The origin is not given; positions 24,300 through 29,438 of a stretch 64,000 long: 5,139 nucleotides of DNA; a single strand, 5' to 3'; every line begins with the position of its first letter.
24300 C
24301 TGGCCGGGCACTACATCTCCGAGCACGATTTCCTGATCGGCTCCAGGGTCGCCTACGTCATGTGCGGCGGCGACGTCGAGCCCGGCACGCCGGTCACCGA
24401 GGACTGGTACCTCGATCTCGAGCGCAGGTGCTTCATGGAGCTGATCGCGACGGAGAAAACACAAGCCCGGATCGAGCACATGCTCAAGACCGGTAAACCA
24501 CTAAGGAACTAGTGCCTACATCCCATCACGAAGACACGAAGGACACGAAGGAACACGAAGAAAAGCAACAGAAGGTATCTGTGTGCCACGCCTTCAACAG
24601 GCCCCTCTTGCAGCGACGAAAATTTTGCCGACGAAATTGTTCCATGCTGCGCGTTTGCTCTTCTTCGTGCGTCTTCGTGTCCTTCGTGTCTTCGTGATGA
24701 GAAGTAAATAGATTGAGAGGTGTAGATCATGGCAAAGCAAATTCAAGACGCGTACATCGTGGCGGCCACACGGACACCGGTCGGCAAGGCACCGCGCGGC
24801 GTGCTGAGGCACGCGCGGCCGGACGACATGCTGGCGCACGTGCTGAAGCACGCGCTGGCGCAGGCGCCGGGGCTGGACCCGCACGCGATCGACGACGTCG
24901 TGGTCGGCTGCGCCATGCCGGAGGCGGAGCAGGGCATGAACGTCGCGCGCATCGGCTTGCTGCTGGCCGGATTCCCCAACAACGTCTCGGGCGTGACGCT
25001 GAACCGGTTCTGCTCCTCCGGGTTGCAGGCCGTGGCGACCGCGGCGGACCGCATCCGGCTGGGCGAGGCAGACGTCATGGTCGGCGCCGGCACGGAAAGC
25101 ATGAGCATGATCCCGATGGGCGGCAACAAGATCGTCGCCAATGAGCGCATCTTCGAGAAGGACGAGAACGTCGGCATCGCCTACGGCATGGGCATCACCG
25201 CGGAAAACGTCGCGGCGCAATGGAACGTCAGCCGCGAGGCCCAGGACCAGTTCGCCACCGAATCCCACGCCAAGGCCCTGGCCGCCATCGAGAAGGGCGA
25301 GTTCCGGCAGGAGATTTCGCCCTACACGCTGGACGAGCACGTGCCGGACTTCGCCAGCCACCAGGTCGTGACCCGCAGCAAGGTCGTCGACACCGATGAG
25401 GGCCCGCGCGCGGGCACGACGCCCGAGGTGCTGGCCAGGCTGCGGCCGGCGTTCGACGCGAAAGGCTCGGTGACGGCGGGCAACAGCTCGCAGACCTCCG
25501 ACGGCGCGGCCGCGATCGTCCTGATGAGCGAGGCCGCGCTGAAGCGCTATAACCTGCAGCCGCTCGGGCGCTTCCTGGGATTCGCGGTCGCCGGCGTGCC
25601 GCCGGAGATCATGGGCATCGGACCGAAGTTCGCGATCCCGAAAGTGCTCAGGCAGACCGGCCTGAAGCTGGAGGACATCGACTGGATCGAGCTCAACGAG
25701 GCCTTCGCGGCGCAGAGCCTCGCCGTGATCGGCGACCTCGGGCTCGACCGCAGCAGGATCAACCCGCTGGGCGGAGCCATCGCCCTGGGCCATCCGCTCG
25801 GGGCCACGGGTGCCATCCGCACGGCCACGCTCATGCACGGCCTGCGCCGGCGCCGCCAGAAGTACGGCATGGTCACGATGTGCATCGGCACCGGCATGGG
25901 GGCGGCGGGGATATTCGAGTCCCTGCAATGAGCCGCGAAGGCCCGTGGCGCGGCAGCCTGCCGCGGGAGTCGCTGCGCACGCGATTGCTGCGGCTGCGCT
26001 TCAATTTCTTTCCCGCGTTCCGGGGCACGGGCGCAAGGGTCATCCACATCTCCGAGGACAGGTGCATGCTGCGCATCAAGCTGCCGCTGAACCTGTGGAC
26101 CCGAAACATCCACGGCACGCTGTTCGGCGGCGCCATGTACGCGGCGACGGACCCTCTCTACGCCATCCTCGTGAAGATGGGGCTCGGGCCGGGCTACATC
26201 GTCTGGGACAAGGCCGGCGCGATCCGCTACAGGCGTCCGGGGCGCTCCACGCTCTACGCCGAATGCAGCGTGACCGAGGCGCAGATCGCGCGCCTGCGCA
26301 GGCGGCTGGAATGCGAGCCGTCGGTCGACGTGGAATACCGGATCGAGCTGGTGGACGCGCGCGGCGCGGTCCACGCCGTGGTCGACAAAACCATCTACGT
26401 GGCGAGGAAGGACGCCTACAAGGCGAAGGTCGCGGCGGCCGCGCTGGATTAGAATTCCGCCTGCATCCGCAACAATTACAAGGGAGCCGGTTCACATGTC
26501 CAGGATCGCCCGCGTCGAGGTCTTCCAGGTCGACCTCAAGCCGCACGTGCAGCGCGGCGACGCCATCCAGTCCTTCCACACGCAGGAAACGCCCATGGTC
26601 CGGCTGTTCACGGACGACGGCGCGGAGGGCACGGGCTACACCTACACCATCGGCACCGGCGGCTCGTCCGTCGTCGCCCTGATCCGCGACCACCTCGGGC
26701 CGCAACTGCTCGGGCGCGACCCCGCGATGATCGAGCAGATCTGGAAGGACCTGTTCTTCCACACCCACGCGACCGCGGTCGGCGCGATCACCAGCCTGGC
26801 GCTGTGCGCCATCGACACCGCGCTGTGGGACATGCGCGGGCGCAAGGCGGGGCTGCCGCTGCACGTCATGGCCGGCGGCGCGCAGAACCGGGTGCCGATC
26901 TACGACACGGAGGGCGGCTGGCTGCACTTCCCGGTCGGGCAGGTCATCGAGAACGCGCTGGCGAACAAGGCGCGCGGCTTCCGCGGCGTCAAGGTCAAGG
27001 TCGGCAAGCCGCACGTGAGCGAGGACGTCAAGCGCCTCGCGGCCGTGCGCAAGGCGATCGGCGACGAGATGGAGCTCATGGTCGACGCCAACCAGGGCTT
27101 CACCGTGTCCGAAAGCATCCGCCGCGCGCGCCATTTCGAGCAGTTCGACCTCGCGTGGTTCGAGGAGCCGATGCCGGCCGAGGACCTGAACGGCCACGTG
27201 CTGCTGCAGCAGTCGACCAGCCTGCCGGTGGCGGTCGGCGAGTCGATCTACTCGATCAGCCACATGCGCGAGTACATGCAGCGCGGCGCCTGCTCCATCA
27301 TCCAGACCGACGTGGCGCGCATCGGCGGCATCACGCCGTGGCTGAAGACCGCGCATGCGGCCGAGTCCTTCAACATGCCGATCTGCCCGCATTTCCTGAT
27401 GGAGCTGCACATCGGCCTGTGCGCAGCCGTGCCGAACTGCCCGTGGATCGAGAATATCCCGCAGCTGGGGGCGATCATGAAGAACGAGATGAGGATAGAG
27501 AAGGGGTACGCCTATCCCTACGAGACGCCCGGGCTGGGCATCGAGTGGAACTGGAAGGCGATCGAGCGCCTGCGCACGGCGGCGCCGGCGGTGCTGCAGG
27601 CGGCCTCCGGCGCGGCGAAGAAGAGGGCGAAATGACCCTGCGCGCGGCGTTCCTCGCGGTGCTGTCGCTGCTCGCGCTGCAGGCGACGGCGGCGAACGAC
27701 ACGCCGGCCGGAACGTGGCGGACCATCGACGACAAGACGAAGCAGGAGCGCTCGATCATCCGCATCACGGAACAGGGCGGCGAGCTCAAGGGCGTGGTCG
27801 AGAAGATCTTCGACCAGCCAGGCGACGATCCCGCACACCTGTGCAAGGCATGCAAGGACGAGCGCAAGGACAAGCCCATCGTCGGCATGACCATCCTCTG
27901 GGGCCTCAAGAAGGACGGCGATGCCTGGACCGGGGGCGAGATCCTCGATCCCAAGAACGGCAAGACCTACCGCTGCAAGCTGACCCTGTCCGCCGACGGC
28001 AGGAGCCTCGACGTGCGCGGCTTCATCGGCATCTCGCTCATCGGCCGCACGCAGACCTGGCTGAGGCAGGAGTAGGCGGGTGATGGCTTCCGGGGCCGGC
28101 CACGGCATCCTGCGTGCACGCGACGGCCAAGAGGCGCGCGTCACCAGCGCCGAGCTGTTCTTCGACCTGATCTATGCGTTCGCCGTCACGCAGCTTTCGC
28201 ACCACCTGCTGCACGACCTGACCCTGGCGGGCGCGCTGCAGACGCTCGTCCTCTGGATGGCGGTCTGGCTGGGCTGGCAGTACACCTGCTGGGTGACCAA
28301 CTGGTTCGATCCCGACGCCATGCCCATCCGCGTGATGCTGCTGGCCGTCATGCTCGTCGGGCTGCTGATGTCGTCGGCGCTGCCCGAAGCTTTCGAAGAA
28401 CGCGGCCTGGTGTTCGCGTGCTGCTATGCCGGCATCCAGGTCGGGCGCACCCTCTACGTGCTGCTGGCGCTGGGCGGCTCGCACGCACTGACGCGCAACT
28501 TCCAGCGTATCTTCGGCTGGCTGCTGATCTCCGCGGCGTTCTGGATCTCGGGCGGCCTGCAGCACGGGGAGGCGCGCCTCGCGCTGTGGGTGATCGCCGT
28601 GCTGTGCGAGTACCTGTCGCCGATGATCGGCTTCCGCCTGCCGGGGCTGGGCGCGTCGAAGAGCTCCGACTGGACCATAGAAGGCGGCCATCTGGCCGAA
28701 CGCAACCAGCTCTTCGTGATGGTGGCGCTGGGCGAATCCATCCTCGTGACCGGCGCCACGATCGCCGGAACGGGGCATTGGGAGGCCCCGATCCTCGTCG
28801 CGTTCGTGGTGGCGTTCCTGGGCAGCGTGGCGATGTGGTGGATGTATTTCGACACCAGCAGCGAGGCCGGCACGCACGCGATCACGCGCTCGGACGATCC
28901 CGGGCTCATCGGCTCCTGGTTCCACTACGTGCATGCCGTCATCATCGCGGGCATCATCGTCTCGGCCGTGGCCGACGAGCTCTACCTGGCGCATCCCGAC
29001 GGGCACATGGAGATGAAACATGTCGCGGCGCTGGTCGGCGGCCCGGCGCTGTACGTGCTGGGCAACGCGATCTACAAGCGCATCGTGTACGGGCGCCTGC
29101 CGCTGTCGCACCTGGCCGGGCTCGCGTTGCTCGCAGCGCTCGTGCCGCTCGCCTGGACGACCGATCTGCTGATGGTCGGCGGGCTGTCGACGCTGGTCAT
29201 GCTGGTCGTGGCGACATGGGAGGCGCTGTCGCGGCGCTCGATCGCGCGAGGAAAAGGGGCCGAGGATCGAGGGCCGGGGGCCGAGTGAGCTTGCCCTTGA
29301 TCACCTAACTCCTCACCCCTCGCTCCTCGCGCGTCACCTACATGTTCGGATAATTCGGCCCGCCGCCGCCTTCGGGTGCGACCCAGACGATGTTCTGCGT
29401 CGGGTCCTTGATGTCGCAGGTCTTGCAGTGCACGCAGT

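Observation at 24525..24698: Seven gene-end hairpin elements whose arms are tandem 7-9 nt units, each copy with its own unit flavour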

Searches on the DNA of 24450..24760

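Call 53: search_rna_families(source=window, start=24450, end=24760, threshold=evalue, max_evalue=10)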
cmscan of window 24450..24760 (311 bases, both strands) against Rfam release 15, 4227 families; matches with E-value up to 10: 2.
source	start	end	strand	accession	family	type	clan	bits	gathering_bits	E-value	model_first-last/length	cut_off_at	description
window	24689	24748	+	RF00287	SNORD44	Gene; snRNA; snoRNA; CD-box;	CL00060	13.8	40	3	1-61/61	no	Small nucleolar RNA SNORD44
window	24543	24680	+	RF00908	MIR529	Gene; miRNA;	-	12.4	75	5.8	1-131/131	no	MIR529 microRNA precursor family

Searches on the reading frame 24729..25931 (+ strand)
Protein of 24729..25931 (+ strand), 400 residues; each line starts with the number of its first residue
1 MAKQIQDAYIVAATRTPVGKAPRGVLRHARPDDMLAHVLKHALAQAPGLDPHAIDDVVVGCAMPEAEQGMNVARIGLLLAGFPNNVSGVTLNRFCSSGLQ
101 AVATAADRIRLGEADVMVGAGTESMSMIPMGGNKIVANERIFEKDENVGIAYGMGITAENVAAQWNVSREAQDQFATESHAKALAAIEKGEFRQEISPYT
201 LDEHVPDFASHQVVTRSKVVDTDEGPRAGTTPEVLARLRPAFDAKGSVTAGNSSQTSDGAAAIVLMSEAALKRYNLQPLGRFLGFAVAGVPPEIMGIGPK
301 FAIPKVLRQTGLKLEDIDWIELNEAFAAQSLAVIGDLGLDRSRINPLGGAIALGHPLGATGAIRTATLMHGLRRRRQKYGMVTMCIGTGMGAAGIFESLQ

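Call 12: find_encoding_contigs(protein=window:24729-25931:+, flank=3000, max_places=6)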
Protein window:24729-25931:+ (400 aa): no gene with exactly this product is on record in the collection.
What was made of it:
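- Tried and rejected: Exact look-up of the window's FadA found no contig (call 12).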

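Call 15: find_homologous_proteins(query=window:24729-25931:+, max_evalue=1e-50)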
Query window:24729-25931:+ (400 aa): 8000 proteins with E <= 1e-50 among 8000 candidates; the best 120 are listed.
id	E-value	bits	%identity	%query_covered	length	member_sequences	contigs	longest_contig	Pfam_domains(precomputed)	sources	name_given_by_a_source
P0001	1.2e-259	879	100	100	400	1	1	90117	PF02803.25,PF00108.30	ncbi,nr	ncbi:MAG TPA: acetyl-CoA C-acyltransferase [Burkholderiales bacterium]|nr:acetyl-CoA C-acyltransfera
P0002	7.9e-251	850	95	100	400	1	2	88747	PF02803.25,PF00108.30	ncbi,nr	ncbi:MAG TPA: acetyl-CoA C-acyltransferase [Burkholderiales bacterium]|nr:acetyl-CoA C-acyltransfera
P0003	8.6e-247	836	94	100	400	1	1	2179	PF02803.25,PF00108.30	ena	-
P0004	3.1e-243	825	93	100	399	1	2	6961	PF02803.25,PF00109.33,PF00108.30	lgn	-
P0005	1.8e-242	822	93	100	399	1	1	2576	PF02803.25,PF00109.33,PF00108.30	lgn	-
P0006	2.0e-242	822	93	100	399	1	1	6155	PF02803.25,PF00109.33,PF00108.30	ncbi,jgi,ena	jgi:acetyl-CoA acyltransferase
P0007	1.6e-241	819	92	100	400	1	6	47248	PF02803.25,PF00109.33,PF00108.30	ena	-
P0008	4.3e-241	818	92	100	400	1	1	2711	PF02803.25,PF00109.33,PF00108.30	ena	-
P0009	1.4e-240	816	92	100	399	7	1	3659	PF02803.25,PF00109.33,PF00108.30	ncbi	-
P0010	2.6e-240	815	92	100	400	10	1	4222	PF02803.25,PF00109.33,PF00108.30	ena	-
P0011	3.9e-239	811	91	100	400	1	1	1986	PF02803.25,PF00109.33,PF00108.30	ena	-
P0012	2.1e-238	809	91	100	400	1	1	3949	PF02803.25,PF00109.33,PF00108.30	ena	-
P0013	2.1e-234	796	88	100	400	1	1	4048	PF02803.25,PF00109.33,PF00108.30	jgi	jgi:acetyl-CoA acyltransferase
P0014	2.3e-233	792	89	100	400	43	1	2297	PF02803.25,PF00109.33,PF00108.30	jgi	jgi:acetyl-CoA acyltransferase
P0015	1.1e-231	787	88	100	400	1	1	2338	PF02803.25,PF00109.33,PF00108.30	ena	-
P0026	1.8e-228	776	87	100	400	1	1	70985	PF02803.25,PF00109.33,PF00108.30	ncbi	-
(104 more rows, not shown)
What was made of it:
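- Tried and rejected: The source was identified instead from a 100% identical protein named 'Burkholderiales bacterium' (call 15).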

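Call 16: find_encoding_contigs(protein=P0002, flank=10000, max_places=2)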
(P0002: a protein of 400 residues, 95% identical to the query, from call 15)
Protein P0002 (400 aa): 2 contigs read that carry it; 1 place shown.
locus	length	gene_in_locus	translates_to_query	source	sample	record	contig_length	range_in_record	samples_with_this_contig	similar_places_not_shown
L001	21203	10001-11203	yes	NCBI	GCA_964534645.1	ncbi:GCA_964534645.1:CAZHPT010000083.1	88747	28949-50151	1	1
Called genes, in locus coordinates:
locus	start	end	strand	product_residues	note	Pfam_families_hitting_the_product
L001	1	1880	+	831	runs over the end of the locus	PF02771:Acyl-CoA_dh_N, PF02770:Acyl-CoA_dh_M (weak), PF00441:Acyl-CoA_dh_1, PF09317:ACDH_C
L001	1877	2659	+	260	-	PF00378:ECH_1, PF16113:ECH_2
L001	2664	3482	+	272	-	PF00106:adh_short, PF08659:KR (weak), PF13561:adh_short_C2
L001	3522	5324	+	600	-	PF00501:AMP-binding, PF23562:AMP-binding_C_3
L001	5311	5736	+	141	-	PF03061:4HBT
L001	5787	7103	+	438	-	PF13505:OMP_b-brl (faint), PF03349:Toluene_X, PF10677:DUF2490 (faint)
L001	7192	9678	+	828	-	PF02737:3HCDH_N, PF00725:3HCDH, PF00378:ECH_1, PF16113:ECH_2 (weak)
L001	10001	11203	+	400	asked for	PF00108:Thiolase_N, PF02803:Thiolase_C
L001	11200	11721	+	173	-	PF14539:DUF4442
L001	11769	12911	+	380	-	PF02746:MR_MLE_N, PF13378:MR_MLE_C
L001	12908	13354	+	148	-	PF09917:DUF2147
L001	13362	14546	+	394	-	PF06772:LtrA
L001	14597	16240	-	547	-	PF00890:FAD_binding_2 (faint), PF01266:DAO (weak), PF01946:Thi4 (faint), PF07992:Pyr_redox_2 (weak), PF13450:NAD_binding_8 (weak), PF21162:ETFQO_UQ-bd, PF05187:Fer4_ETF_QO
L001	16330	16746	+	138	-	PF13279:4HBT_2, PF03061:4HBT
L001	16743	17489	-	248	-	PF00106:adh_short, PF08659:KR, PF13561:adh_short_C2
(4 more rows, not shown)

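Call 17: find_encoding_contigs(protein=P0007, flank=10000, max_places=2)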
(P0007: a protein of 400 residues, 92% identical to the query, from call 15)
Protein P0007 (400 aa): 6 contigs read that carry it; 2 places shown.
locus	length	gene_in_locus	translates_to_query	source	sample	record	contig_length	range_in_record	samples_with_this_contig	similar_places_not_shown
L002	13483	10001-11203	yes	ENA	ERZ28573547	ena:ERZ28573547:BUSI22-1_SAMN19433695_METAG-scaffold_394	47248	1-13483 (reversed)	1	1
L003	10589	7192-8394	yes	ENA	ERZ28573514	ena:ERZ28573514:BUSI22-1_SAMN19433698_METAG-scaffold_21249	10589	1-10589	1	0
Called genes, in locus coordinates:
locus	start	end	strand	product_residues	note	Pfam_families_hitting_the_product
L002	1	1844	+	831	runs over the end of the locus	PF02771:Acyl-CoA_dh_N, PF02770:Acyl-CoA_dh_M (weak), PF00441:Acyl-CoA_dh_1, PF09317:ACDH_C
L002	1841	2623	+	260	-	PF00378:ECH_1, PF16113:ECH_2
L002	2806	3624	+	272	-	PF00106:adh_short, PF08659:KR, PF13561:adh_short_C2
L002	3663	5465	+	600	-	PF00501:AMP-binding, PF23562:AMP-binding_C_3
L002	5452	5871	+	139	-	PF03061:4HBT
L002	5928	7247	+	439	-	PF03349:Toluene_X, PF13505:OMP_b-brl (faint), PF10677:DUF2490 (faint)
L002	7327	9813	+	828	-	PF02737:3HCDH_N, PF00725:3HCDH, PF00378:ECH_1, PF16113:ECH_2 (weak)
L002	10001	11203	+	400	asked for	PF00108:Thiolase_N, PF00109:ketoacyl-synt (weak), PF02803:Thiolase_C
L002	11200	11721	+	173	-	PF14539:DUF4442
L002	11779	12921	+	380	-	PF02746:MR_MLE_N, PF13378:MR_MLE_C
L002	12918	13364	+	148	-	PF09917:DUF2147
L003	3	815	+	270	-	?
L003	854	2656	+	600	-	PF00501:AMP-binding, PF23562:AMP-binding_C_3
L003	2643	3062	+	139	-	PF03061:4HBT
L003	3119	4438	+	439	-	PF03349:Toluene_X, PF13505:OMP_b-brl (faint), PF10677:DUF2490 (faint)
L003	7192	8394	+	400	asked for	PF00108:Thiolase_N, PF00109:ketoacyl-synt (weak), PF02803:Thiolase_C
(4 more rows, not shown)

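Call 18: find_encoding_contigs(protein=P0026, flank=10000, max_places=2)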
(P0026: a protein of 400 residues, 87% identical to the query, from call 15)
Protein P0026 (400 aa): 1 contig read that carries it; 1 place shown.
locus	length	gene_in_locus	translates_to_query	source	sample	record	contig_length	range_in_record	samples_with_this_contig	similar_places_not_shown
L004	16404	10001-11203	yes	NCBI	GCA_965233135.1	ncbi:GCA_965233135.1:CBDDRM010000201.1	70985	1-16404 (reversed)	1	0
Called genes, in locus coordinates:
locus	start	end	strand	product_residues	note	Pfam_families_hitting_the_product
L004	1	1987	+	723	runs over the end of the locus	PF00990:GGDEF, PF00563:EAL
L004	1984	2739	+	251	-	PF03070:TENA_THI-4, PF14518:Haem_oxygenas_2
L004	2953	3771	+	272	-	PF00106:adh_short, PF08659:KR (weak), PF13561:adh_short_C2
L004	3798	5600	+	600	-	PF00501:AMP-binding, PF23562:AMP-binding_C_3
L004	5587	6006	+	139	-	PF03061:4HBT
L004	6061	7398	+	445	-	PF13505:OMP_b-brl (faint), PF03349:Toluene_X, PF00593:TonB_dep_Rec_b-barrel (faint), PF10677:DUF2490 (faint)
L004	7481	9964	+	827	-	PF02737:3HCDH_N, PF00725:3HCDH, PF00378:ECH_1, PF16113:ECH_2 (weak)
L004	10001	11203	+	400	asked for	PF00108:Thiolase_N, PF00109:ketoacyl-synt (weak), PF02803:Thiolase_C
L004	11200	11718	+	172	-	PF14539:DUF4442, PF09500:YiiD_C (faint)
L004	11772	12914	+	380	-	PF02746:MR_MLE_N, PF13378:MR_MLE_C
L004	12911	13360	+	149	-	PF09917:DUF2147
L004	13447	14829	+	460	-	PF25145:NfeD1b_N, PF24961:NfeD_membrane, PF01957:NfeD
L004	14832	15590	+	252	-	PF01145:Band_7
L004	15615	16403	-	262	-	?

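Call 50: find_related_loci(query=window:24729-25931:+, collection=metagenome_contigs, flank=3000)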
Query window:24729-25931:+ (400 aa) in metagenome_contigs; peptide patterns used: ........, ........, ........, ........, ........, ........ (x = any residue, [..] = any of these).
600 stretches matched a pattern (row limit reached: there are more); 583 encode a relative of the query (tblastn E <= 1e-3); the best 80 are kept; 80 distinct loci.
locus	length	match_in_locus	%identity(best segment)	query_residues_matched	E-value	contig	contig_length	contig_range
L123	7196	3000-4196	88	1-399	0e+0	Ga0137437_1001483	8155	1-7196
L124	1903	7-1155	84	1-400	0e+0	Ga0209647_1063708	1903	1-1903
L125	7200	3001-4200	79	1-400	0e+0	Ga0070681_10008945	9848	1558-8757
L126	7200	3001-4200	81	1-400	0e+0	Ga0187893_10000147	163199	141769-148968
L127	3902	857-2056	79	1-400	0e+0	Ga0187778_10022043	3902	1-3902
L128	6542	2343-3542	76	1-400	0e+0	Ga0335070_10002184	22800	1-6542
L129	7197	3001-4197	77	1-399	0e+0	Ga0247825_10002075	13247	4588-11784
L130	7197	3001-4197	76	1-399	0e+0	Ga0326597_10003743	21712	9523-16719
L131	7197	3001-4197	74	1-399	0e+0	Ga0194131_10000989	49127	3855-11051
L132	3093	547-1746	75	1-400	0e+0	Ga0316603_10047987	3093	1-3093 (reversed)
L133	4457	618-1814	75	1-399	0e+0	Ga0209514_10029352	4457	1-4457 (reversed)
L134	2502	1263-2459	75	1-399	0e+0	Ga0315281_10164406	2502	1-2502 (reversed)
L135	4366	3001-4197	74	1-399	0e+0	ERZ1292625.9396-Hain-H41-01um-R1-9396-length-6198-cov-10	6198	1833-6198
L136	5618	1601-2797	74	1-399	0e+0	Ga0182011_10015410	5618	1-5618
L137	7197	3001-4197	75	1-399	0e+0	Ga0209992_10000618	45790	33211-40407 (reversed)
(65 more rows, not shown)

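Call 69: find_encoding_contigs(protein=P0004, flank=1500, max_places=3)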
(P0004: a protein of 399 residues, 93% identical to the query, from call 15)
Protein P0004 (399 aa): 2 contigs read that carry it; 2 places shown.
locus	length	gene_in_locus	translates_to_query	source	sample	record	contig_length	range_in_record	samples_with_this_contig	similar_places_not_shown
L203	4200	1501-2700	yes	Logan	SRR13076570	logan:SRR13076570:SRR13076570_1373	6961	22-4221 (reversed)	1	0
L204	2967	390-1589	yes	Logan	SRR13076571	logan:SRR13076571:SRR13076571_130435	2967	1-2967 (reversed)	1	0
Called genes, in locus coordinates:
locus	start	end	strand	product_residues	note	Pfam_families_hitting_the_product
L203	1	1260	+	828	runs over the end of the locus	PF02737:3HCDH_N, PF00725:3HCDH, PF00378:ECH_1, PF16113:ECH_2 (weak)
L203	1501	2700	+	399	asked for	PF00108:Thiolase_N, PF00109:ketoacyl-synt (faint), PF02803:Thiolase_C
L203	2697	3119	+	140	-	PF14539:DUF4442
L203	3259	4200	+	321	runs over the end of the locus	?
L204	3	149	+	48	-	?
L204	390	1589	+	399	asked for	PF00108:Thiolase_N, PF00109:ketoacyl-synt (faint), PF02803:Thiolase_C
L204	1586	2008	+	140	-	PF14539:DUF4442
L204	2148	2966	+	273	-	?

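Call 70: find_encoding_contigs(protein=P0006, flank=1500, max_places=3)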
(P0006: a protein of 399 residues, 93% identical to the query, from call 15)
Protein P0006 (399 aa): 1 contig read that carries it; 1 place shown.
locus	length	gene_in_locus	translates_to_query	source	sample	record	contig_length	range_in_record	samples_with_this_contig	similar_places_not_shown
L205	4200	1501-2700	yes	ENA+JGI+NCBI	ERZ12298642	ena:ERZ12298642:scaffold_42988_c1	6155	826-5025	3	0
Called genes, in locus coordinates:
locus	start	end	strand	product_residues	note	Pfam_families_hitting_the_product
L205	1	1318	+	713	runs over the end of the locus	?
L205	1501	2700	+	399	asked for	PF00108:Thiolase_N, PF00109:ketoacyl-synt (faint), PF02803:Thiolase_C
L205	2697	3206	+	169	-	PF14539:DUF4442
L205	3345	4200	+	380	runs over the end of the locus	PF02746:MR_MLE_N, PF13378:MR_MLE_C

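Call 71: find_encoding_contigs(protein=P0010, flank=1500, max_places=3)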
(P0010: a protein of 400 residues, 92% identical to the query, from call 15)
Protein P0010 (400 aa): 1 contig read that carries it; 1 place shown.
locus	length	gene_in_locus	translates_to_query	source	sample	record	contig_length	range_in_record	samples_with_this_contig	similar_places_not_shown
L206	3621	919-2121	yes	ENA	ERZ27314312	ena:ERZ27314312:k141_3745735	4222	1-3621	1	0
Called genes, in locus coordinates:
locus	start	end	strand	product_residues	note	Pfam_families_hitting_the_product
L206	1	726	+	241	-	?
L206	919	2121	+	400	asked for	PF00108:Thiolase_N, PF00109:ketoacyl-synt (faint), PF02803:Thiolase_C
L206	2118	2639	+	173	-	PF14539:DUF4442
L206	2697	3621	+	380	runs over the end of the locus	PF02746:MR_MLE_N, PF13378:MR_MLE_C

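Call 72: find_encoding_contigs(protein=P0012, flank=1500, max_places=3)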
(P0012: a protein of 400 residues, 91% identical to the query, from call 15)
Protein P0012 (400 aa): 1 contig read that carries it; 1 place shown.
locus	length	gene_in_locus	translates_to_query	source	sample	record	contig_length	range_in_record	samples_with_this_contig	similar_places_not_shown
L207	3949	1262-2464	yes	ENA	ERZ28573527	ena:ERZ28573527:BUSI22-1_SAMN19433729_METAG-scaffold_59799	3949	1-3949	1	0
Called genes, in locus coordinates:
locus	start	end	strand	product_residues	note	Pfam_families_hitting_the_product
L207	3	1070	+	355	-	?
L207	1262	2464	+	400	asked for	PF00108:Thiolase_N, PF00109:ketoacyl-synt (faint), PF02803:Thiolase_C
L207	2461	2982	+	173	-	PF14539:DUF4442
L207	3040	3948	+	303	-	?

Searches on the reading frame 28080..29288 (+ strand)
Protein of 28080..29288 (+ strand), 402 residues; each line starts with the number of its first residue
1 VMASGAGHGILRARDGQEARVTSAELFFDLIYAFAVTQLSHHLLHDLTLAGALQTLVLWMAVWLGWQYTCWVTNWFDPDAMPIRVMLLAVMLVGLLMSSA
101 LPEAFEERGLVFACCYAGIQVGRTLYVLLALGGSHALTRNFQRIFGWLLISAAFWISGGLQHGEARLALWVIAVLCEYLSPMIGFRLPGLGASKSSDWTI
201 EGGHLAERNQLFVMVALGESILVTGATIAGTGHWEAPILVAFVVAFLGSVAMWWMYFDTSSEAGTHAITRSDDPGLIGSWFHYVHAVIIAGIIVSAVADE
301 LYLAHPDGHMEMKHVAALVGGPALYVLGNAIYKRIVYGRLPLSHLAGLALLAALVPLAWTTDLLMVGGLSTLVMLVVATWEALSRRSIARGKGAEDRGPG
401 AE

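Call 45: search_protein_families(library=pfam, proteins=[window:28080-29288:+], max_evalue=0.00001)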
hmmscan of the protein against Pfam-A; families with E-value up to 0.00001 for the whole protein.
window:28080-29288:+ (402 aa): 1 family
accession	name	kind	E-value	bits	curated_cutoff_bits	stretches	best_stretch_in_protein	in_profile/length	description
PF06772.16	LtrA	-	1.1e-102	344.4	31.9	1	20-378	1-355/356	Bacterial low temperature requirement A protein (LtrA)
